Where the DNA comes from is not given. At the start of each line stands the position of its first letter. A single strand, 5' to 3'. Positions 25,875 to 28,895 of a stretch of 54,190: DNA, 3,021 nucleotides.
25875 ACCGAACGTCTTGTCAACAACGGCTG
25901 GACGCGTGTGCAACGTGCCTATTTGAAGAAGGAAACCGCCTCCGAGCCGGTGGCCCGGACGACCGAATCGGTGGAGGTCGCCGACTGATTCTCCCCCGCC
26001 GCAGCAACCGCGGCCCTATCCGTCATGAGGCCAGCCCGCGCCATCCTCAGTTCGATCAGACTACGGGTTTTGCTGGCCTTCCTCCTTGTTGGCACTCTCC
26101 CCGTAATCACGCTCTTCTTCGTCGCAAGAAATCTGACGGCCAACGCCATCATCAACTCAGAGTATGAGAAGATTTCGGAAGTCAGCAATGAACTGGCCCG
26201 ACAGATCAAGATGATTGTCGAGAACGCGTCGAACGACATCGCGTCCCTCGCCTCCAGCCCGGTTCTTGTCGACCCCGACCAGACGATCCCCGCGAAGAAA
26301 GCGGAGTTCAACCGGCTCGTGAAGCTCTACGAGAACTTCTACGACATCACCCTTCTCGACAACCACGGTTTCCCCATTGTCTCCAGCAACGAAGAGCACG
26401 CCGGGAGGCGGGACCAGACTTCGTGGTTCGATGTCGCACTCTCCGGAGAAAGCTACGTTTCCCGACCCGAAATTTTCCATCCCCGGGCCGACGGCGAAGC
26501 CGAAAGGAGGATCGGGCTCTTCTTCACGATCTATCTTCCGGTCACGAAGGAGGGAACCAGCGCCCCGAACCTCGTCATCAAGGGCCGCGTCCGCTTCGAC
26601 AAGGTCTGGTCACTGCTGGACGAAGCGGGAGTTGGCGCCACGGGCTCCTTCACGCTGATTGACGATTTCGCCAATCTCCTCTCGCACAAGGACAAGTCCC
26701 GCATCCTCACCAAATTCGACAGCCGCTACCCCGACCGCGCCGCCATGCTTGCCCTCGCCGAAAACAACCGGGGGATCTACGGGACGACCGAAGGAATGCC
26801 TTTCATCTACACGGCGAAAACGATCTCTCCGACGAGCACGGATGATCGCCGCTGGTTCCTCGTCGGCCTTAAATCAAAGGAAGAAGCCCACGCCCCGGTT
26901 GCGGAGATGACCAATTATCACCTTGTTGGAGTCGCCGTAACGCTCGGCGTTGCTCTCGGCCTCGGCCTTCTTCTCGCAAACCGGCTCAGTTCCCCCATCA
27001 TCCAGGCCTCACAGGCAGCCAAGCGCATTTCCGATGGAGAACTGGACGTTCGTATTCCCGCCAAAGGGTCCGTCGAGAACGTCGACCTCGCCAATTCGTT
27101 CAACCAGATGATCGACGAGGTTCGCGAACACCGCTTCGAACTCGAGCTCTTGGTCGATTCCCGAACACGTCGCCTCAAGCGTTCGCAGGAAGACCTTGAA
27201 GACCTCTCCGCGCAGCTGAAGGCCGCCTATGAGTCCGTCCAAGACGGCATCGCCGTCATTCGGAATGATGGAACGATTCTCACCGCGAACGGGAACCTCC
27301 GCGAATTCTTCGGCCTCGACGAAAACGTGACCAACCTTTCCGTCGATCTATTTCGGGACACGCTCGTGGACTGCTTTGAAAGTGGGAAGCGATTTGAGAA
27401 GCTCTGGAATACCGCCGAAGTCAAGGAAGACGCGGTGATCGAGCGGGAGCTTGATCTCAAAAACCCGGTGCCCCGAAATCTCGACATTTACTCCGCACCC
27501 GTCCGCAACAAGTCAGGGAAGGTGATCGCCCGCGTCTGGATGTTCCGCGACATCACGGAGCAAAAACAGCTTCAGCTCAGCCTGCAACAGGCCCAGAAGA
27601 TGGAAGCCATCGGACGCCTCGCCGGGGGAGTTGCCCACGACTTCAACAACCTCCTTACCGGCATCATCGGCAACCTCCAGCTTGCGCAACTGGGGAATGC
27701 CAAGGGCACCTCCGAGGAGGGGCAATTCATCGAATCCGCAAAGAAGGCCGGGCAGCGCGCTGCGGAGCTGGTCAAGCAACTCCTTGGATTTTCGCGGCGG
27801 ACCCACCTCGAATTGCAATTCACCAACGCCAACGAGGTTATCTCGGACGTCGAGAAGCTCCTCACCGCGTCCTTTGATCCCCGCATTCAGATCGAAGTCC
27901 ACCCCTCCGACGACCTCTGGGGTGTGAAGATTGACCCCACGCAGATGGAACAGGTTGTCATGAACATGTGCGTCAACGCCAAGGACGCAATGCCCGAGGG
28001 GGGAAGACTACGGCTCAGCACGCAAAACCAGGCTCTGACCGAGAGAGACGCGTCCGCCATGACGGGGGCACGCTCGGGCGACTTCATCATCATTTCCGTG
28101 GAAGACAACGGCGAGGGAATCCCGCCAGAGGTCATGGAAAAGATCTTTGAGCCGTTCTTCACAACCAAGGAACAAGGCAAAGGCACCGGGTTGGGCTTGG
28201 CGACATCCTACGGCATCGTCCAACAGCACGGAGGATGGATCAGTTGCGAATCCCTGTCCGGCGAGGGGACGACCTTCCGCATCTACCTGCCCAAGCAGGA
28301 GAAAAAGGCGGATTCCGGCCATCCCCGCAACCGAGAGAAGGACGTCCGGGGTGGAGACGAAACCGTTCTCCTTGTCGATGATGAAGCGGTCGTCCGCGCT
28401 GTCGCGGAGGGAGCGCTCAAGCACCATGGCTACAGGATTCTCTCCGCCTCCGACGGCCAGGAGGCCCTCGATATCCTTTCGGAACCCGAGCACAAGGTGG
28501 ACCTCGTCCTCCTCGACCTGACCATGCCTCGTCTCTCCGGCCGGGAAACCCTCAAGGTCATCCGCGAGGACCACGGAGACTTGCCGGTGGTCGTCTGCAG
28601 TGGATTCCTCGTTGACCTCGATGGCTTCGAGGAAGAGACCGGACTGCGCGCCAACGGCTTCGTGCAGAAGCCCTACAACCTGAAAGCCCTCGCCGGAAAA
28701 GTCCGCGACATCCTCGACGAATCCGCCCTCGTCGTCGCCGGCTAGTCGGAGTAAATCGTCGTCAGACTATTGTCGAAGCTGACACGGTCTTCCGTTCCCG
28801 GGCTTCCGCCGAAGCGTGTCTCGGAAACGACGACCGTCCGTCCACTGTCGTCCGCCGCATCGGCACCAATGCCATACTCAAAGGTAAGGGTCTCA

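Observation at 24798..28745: Orphan PotD-like polyamine-binding lipoprotein wired to a Cache/HAMP/PAS hybrid histidine kinase: candidate polyamine-sensing system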

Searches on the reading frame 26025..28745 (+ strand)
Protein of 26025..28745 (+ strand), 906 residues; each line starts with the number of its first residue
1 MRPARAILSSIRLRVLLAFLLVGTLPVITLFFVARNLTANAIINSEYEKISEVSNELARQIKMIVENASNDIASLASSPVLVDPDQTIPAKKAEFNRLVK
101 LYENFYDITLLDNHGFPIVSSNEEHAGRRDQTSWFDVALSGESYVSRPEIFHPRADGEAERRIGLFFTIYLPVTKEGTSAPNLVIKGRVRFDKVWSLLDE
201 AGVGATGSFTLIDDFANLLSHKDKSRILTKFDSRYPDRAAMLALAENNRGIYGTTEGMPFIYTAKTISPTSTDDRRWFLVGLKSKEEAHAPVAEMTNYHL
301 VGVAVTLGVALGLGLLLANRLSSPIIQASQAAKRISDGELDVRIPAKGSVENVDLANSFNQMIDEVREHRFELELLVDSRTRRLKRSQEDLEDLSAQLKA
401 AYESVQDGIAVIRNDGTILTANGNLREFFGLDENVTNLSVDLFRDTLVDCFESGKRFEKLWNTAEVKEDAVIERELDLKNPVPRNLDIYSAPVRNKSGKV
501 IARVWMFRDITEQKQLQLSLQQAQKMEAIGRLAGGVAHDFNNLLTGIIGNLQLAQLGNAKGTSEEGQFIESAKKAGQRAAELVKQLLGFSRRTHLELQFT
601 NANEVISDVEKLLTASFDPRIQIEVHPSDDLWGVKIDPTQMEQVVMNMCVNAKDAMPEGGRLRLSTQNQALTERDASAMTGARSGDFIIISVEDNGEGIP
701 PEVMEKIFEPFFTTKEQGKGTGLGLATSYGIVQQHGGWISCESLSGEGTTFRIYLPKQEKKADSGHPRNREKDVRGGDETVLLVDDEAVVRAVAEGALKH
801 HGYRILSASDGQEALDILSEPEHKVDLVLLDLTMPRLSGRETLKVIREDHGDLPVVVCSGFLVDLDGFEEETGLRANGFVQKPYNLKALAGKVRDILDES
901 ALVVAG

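Call 6: search_protein_families(library=pfam, proteins=[window:26025-28745:+], max_evalue=0.01)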
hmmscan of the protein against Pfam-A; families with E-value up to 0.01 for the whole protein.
window:26025-28745:+ (906 aa): 9 families
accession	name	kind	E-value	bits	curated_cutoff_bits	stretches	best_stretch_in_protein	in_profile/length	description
PF02518.31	HATPase_c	-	2.3e-25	89.6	26.4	1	637-758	2-110/111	Histidine kinase-, DNA gyrase B-, and HSP90-like ATPase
PF00072.30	Response_reg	-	5.3e-21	75.3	30.2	1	781-893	1-110/111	Response regulator receiver domain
PF00672.30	HAMP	-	4.6e-11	43.3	25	1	316-368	1-53/53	HAMP domain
PF00512.31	HisKA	-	1.9e-10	41.1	26.9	1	530-593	3-64/66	His Kinase A (phospho-acceptor) domain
PF08448.16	PAS_4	-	2.8e-10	40.8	23.1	1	403-514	2-109/110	PAS fold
PF02743.24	dCache_1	-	1.3e-08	35.2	45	1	40-235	1-199/240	Cache domain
PF13426.13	PAS_9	-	2.2e-07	31.5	27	1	407-512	2-103/103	PAS domain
PF13188.13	PAS_8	-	2.8e-07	30.7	21.8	1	397-456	2-55/65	PAS domain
PF00989.32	PAS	-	1.1e-05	25.8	22.6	1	397-510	2-113/113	PAS fold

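Call 7: search_protein_families(library=ncbifam, proteins=[window:26025-28745:+], max_evalue=0.01)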
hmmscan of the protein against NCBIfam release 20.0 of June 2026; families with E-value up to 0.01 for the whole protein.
window:26025-28745:+ (906 aa): 154 families (the best 25 are shown)
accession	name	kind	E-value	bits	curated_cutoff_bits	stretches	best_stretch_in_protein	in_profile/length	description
NF046020.1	HisKinCckABruc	equivalog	2.7e-121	406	1000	1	380-898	331-868/868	cell cycle histidine kinase CckA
NF046026.1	HisKinCckACaul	equivalog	6.4e-106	355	1000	1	391-897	177-676/678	cell cycle histidine kinase CckA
NF010076.0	PRK13557.1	subfamily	3e-101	339.5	631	1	489-900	123-536/540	histidine kinase famiy protein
NF010411.0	PRK13837.1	equivalog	5.7e-90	302.5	647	1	506-900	427-815/828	two-component system VirA-like sensor kinase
NF008468.0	PRK11360.1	equivalog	1.5e-71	241.6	646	1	400-762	272-613/616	two-component system sensor histidine kinase AtoS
NF052574.1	HisKinEspCMyxo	equivalog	7.5e-57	193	1200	1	385-850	277-735/785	serine histidine kinase EspC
NF052573.1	HisKinEspAMyxo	equivalog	2.5e-48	164.7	1400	1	401-841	259-693/755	serine histidine kinase EspA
NF007688.0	PRK10364.1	equivalog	1.1e-47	162.9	479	1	500-763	211-457/460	two-component system sensor histidine kinase ZraS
TIGR02956.1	TMAO_torS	equivalog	2.3e-44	151.8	676.5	2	537-900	472-823/967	TMAO reductase system sensor histidine kinase/response regulator TorS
NF047466.1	hybrid_RR_LvrB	exception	1.5e-41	142.8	500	1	512-757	135-376/377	hybrid histidine kinase/response regulator LvrB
NF033092.0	HK_WalK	equivalog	3.6e-41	141.4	725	1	283-756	162-593/594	cell wall metabolism sensor histidine kinase WalK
NF011874.0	PRK15347.1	equivalog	1.4e-36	125.9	852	3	536-761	405-618/921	two component system sensor kinase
NF008302.0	PRK11091.1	equivalog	2.5e-36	125.2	838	1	383-893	142-639/779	aerobic respiration two-component sensor histidine kinase ArcB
NF047496.1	HK_LIC11548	equivalog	1.8e-35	122.8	750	3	518-756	349-588/589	LIC_11548 family sensor histidine kinase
NF046044.1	PnpS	equivalog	2.1e-35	122.5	400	1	366-756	25-390/390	two-component system histidine kinase PnpS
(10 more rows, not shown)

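Call 31: find_homologous_proteins(query=window:26025-28742:+, max_evalue=1e-30)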
Query window:26025-28742:+ (906 aa): 36 proteins with E <= 1e-30 among 8000 candidates.
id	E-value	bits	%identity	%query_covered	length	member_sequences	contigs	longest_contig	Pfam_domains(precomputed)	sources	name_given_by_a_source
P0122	0.0e+0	2013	100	100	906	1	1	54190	PF00672.31,PF13426.14,PF13188.14,PF02743.25,PF08448.17,PF02518.32,PF00512.32,PF00989.32,PF00072.31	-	-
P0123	0.0e+0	1774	87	100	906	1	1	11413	PF00672.31,PF13426.14,PF13188.14,PF02743.25,PF08448.17,PF02518.32,PF00512.32,PF00072.31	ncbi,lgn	ncbi:MAG: ATP-binding protein [Verrucomicrobiota bacterium]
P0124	7.5e-284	962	51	97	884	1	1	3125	PF00672.31,PF13426.14,PF02743.25,PF08448.17,PF02518.32,PF00512.32,PF00072.31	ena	-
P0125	2.6e-263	894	50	99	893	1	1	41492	PF00672.31,PF02743.25,PF02518.32,PF00512.32,PF00072.31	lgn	-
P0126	2.1e-260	885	49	98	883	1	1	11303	PF00672.31,PF02743.25,PF08448.17,PF02518.32,PF00512.32,PF00072.31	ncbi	-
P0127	9.7e-254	862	48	96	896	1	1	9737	PF00672.31,PF02743.25,PF08448.17,PF02518.32,PF00512.32,PF00072.31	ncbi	-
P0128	9.4e-88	313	40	46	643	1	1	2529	PF13596.13,PF08447.19,PF13426.14,PF13188.14,PF08448.17,PF02518.32,PF00512.32,PF00989.32,PF00072.31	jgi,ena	-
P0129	5.2e-79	284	40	44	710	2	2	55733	PF13426.14,PF13188.14,PF08448.17,PF02518.32,PF00512.32,PF00989.32,PF00072.31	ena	-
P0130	3.7e-76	275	38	42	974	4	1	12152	PF08447.19,PF13426.14,PF01590.33,PF08448.17,PF02518.32,PF00512.32,PF00989.32,PF00072.31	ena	-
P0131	3.7e-76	275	32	67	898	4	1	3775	PF00672.31,PF13426.14,PF13188.14,PF02743.25,PF08448.17,PF02518.32,PF00512.32,PF00989.32,PF00072.31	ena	-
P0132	1.2e-73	267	36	43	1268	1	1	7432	PF08447.19,PF13426.14,PF13188.14,PF13185.13,PF01590.33,PF08448.17,PF02518.32,PF00512.32,PF00989.32,PF00072.31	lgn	-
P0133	9.5e-72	260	35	48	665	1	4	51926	PF13596.13,PF08447.19,PF13426.14,PF13188.14,PF08448.17,PF02518.32,PF00512.32,PF00989.32,PF00072.31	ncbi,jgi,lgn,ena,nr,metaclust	ncbi:MAG: hypothetical protein A2252_02755 [Elusimicrobia bacterium RIFOXYA2_FULL_39_19]|nr:MAG: hyp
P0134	4.1e-68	248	32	60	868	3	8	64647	PF01814.29,PF13426.14,PF08448.17,PF02518.32,PF00989.32,PF00072.31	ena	-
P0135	1.5e-67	247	35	43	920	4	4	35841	PF08447.19,PF13426.14,PF08448.17,PF02518.32,PF00512.32,PF23198.2,PF00989.32,PF00072.31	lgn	-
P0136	2.6e-64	236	33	57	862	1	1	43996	PF08447.19,PF13426.14,PF13188.14,PF14417.13,PF08448.17,PF02518.32,PF00512.32,PF00989.32,PF00072.31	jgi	jgi:two-component system cell cycle sensor histidine kinase/response regulator CckA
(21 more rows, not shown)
